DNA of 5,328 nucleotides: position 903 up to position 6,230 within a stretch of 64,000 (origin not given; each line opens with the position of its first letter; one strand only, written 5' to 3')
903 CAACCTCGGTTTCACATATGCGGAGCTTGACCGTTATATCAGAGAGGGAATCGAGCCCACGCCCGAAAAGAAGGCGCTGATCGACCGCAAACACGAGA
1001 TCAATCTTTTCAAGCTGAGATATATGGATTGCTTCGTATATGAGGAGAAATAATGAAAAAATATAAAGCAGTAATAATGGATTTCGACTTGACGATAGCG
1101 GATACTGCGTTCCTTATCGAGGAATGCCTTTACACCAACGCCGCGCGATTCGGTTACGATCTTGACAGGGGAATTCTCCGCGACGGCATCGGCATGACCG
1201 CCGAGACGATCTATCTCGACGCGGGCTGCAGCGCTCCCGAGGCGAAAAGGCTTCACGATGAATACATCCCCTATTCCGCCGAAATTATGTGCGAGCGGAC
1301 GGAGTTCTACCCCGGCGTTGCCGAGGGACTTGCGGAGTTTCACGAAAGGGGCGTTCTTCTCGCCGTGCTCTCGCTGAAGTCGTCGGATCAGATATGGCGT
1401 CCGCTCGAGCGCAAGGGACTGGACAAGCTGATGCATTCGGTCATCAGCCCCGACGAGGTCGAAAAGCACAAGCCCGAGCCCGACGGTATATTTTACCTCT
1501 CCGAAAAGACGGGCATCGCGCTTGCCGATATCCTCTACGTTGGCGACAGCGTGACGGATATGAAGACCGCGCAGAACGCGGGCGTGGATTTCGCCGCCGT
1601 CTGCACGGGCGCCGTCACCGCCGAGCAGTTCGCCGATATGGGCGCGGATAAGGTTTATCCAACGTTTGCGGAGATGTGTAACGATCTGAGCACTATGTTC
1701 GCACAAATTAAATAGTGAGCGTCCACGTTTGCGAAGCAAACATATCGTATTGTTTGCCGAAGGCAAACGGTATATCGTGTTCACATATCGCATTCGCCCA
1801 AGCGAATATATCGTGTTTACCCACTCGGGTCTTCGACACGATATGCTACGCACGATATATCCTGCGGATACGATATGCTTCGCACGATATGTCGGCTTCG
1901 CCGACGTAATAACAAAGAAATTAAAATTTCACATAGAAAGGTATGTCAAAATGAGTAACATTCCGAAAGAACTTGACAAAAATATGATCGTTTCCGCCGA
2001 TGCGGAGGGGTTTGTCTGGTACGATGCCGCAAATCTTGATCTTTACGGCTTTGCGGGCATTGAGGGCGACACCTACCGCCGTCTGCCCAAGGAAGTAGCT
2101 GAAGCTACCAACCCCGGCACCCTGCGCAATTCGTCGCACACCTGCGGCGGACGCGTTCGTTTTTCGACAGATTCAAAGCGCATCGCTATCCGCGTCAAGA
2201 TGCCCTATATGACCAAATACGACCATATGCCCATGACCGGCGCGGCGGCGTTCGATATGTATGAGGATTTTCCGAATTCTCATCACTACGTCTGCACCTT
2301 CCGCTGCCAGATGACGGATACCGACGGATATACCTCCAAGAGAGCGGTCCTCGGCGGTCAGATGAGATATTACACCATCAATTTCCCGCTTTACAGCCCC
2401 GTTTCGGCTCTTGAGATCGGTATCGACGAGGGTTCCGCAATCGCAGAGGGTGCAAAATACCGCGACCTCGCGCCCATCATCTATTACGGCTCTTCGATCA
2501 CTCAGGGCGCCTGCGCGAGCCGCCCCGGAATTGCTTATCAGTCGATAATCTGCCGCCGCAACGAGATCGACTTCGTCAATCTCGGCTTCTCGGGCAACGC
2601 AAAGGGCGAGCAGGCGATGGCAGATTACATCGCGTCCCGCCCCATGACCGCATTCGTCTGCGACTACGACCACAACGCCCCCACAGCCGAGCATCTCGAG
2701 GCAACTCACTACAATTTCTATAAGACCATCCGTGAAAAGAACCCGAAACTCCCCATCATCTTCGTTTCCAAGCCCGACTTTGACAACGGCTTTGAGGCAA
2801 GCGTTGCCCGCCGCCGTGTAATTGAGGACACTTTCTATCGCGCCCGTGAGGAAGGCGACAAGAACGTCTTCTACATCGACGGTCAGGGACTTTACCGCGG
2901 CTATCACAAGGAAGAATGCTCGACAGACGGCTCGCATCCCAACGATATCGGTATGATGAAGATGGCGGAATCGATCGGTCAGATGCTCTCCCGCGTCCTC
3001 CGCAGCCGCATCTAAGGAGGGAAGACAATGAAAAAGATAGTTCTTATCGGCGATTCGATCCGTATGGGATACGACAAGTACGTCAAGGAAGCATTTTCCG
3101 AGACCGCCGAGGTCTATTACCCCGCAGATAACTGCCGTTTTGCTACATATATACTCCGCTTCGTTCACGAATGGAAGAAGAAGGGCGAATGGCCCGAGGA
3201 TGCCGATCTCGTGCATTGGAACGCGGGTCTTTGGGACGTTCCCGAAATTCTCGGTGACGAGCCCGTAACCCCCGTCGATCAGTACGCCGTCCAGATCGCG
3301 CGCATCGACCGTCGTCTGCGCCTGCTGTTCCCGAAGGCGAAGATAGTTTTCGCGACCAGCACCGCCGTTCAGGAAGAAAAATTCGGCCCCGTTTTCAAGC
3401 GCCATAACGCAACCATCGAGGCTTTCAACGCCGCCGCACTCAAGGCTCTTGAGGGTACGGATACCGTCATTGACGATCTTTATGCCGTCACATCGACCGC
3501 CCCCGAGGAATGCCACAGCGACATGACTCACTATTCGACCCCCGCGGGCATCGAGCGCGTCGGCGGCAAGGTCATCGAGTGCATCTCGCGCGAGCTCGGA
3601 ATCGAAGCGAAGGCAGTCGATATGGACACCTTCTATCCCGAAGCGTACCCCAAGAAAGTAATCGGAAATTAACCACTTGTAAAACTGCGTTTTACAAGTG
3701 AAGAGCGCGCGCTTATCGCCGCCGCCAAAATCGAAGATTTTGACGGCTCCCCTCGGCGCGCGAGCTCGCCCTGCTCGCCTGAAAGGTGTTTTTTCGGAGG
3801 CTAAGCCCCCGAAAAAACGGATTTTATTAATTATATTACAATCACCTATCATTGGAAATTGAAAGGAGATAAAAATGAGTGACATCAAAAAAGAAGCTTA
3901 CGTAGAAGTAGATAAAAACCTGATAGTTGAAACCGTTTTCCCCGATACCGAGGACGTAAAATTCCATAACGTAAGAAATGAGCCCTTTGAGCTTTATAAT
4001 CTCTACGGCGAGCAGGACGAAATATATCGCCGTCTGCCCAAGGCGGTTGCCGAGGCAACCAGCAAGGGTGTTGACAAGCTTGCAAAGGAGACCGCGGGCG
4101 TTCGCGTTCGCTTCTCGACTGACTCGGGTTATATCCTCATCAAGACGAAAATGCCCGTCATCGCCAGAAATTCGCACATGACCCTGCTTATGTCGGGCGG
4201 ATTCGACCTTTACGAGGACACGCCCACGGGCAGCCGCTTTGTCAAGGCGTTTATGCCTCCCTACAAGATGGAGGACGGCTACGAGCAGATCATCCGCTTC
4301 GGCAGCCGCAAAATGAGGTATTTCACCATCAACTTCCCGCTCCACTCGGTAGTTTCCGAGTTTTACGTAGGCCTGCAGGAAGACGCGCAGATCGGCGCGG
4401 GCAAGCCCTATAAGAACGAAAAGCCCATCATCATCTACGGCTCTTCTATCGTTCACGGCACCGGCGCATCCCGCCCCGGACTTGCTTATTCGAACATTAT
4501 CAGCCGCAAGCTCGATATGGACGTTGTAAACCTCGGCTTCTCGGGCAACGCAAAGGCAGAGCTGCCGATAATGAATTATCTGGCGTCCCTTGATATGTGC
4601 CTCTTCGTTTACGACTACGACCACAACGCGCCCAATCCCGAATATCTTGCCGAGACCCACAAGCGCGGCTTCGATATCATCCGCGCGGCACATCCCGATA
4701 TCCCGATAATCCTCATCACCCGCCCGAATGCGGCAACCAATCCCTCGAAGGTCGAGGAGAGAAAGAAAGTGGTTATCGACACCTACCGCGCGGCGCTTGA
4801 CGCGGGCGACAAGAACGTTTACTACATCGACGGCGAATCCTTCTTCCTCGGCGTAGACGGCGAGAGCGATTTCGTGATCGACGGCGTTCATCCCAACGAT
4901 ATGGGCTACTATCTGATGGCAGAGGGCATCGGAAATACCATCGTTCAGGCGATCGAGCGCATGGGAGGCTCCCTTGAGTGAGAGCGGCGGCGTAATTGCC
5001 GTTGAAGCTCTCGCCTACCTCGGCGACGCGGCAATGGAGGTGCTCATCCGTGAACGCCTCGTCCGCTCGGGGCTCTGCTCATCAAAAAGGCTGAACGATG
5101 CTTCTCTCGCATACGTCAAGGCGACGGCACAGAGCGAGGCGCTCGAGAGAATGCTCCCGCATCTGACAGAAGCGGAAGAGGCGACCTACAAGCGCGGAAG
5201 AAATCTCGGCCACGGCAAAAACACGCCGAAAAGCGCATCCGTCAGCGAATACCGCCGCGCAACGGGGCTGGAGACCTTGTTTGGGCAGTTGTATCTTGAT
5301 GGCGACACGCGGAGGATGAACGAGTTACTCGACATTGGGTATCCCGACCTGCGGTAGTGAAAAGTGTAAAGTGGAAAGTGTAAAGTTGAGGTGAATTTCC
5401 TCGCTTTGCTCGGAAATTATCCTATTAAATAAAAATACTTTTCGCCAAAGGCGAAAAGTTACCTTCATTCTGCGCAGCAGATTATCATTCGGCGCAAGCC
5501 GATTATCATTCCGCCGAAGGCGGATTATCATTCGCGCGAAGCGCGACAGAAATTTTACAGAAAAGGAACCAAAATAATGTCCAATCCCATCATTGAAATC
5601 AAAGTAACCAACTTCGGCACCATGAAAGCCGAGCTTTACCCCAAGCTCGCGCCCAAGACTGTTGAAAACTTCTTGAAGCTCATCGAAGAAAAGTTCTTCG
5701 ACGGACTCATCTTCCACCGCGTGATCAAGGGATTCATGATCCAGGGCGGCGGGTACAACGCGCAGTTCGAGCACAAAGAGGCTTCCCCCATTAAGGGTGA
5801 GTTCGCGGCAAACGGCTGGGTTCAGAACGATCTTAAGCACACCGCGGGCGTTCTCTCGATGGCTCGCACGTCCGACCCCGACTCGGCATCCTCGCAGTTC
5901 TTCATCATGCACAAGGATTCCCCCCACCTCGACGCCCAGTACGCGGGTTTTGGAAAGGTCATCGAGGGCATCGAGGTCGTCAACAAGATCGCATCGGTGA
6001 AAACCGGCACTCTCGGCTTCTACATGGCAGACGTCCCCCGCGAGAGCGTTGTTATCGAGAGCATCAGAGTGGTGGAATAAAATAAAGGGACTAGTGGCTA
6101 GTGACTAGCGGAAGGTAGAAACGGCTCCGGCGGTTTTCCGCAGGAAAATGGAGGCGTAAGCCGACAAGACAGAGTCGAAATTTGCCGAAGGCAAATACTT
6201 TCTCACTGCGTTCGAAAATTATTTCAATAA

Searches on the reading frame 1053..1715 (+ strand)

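Call 22: search_protein_families(library=ncbifam, proteins=[window:1053-1715:+])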
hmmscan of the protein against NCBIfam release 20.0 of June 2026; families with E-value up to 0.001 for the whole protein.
window:1053-1715:+ (220 aa): 31 families (the best 25 are shown)
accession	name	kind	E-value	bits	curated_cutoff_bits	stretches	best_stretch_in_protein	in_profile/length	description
NF009695.0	PRK13222.1-2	equivalog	1.6e-26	93.2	225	1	2-212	4-222/226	phosphoglycolate phosphatase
TIGR01449.2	PGP_bact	equivalog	2.1e-20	73.2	180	1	60-208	58-209/213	phosphoglycolate phosphatase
NF009804.0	PRK13288.1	equivalog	1.1e-18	67.5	218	1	4-199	3-197/215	pyrophosphatase PpaX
NF009697.0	PRK13222.1-4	equivalog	2.1e-17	63.2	327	1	63-210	76-220/232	phosphoglycolate phosphatase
NF009694.0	PRK13222.1-1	equivalog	2e-16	60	415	1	65-212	95-239/252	phosphoglycolate phosphatase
TIGR01454.1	AHBA_synth_RP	hypoth_equivalog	2.7e-16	59.8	246.65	1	79-196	70-187/205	AHBA synthesis associated protein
NF009696.0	PRK13222.1-3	equivalog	8.3e-15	55.1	359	1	3-202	2-206/223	N-acetylmuramic acid 6-phosphate phosphatase MupP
TIGR01428.1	HAD_type_II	equivalog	2.5e-13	50.5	125.4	1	81-181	88-188/197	haloacid dehalogenase type II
NF009698.0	PRK13223.1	equivalog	3.3e-13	49.4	466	1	81-187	98-204/272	phosphoglycolate phosphatase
TIGR03351.1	PhnX-like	hypoth_equivalog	1.4e-12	48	218.9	1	81-208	84-215/220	phosphonatase-like hydrolase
NF009699.0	PRK13225.1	equivalog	3.7e-12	46.3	368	1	4-196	62-251/273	phosphoglycolate phosphatase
TIGR02253.1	CTE7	subfamily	1.9e-11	44.1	169.75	1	67-179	78-190/221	TIGR02253 family HAD-type hydrolase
TIGR01662.1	HAD-SF-IIIA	subfamily_domain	2.4e-10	40.7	44.6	1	83-183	24-138/141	HAD-IIIA family hydrolase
TIGR01548.1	HAD-SF-IA-hyp1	hypoth_equivalog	1.6e-09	37.6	140.2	1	91-176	113-197/197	TIGR01548 family HAD-type hydrolase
TIGR02009.1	PGMB-YQAB-SF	subfamily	1.9e-09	38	153.35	1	4-181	1-184/186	beta-phosphoglucomutase family hydrolase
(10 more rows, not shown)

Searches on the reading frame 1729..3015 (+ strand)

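Call 22: search_protein_families(library=ncbifam, proteins=[window:1729-3015:+])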
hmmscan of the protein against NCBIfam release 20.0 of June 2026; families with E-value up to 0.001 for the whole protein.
window:1729-3015:+ (428 aa): 0 families

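Call 65: search_protein_families(library=pfam, proteins=[window:1729-3015:+], max_evalue=0.01)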
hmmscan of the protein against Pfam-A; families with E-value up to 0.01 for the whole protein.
window:1729-3015:+ (428 aa): 3 families
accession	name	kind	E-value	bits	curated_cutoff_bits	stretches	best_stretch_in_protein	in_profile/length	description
PF14606.12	Lipase_GDSL_3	-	3.5e-39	135.4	27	1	249-419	3-176/178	GDSL-like Lipase/Acylhydrolase family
PF14607.12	GxDLY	-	1.3e-29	103.3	27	1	96-238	2-146/146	N-terminus of Esterase_SGNH_hydro-type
PF13472.12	Lipase_GDSL_2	-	4.2e-09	37.6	32.9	1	253-409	2-176/178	GDSL-like Lipase/Acylhydrolase family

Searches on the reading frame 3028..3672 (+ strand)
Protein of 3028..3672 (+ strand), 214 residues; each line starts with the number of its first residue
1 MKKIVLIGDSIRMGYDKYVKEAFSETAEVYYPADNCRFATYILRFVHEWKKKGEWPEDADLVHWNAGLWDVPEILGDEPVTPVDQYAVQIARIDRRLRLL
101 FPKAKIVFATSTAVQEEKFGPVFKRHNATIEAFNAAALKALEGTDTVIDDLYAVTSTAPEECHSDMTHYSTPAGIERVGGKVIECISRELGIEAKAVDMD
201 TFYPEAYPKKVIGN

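Call 65: search_protein_families(library=pfam, proteins=[window:3028-3672:+], max_evalue=0.01)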
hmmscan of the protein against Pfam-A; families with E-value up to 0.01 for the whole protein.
window:3028-3672:+ (214 aa): 1 family
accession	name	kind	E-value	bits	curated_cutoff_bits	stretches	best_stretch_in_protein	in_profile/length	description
PF13472.12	Lipase_GDSL_2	-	0.0091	16.9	32.9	0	57-163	61-161/178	GDSL-like Lipase/Acylhydrolase family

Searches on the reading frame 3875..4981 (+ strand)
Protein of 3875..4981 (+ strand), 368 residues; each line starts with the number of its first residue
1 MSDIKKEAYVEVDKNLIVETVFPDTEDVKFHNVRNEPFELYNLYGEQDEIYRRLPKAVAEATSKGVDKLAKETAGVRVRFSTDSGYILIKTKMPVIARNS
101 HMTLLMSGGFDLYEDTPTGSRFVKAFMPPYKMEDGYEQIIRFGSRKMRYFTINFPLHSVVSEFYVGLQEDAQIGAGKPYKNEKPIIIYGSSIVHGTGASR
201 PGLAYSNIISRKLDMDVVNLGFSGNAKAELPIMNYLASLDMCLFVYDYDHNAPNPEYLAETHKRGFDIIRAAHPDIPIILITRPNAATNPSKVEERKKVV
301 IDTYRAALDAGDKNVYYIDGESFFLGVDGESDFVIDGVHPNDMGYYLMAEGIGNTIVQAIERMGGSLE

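Call 65: search_protein_families(library=pfam, proteins=[window:3875-4981:+], max_evalue=0.01)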
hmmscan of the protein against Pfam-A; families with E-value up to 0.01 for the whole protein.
window:3875-4981:+ (368 aa): 4 families
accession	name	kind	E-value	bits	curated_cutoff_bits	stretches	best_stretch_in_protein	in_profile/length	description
PF14606.12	Lipase_GDSL_3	-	5.7e-38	131.4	27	1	182-350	1-171/178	GDSL-like Lipase/Acylhydrolase family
PF14607.12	GxDLY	-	6.2e-25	88.1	27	1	29-173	2-146/146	N-terminus of Esterase_SGNH_hydro-type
PF13472.12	Lipase_GDSL_2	-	1.3e-11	45.8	32.9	1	188-345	2-176/178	GDSL-like Lipase/Acylhydrolase family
PF00657.28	Lipase_GDSL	-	9.9e-07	29.5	23.6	1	284-352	139-208/208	GDSL-like Lipase/Acylhydrolase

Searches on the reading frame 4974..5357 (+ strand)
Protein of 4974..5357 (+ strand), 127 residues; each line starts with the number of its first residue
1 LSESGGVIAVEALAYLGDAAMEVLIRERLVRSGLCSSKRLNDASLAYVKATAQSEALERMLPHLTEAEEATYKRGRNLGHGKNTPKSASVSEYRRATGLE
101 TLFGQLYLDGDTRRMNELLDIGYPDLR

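Call 22: search_protein_families(library=ncbifam, proteins=[window:4974-5357:+])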
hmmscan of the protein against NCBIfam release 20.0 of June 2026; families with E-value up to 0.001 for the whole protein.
window:4974-5357:+ (127 aa): 0 families

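Call 65: search_protein_families(library=pfam, proteins=[window:4974-5357:+], max_evalue=0.01)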
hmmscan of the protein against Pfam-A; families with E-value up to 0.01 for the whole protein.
window:4974-5357:+ (127 aa): 1 family
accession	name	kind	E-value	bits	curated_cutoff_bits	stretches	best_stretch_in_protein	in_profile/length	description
PF00636.31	Ribonuclease_3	-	6e-20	72.4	27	1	11-110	1-101/102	Ribonuclease III domain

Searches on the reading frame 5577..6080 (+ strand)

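Call 22: search_protein_families(library=ncbifam, proteins=[window:5577-6080:+])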
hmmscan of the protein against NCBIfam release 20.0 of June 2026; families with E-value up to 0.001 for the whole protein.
window:5577-6080:+ (167 aa): 2 families
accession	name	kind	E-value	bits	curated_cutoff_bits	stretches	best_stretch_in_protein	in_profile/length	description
NF008151.0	PRK10903.1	equivalog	9.4e-40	136.1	308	1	10-166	34-189/190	peptidylprolyl isomerase A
NF008057.0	PRK10791.1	equivalog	2.9e-37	127.9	297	1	11-167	6-164/164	peptidylprolyl isomerase B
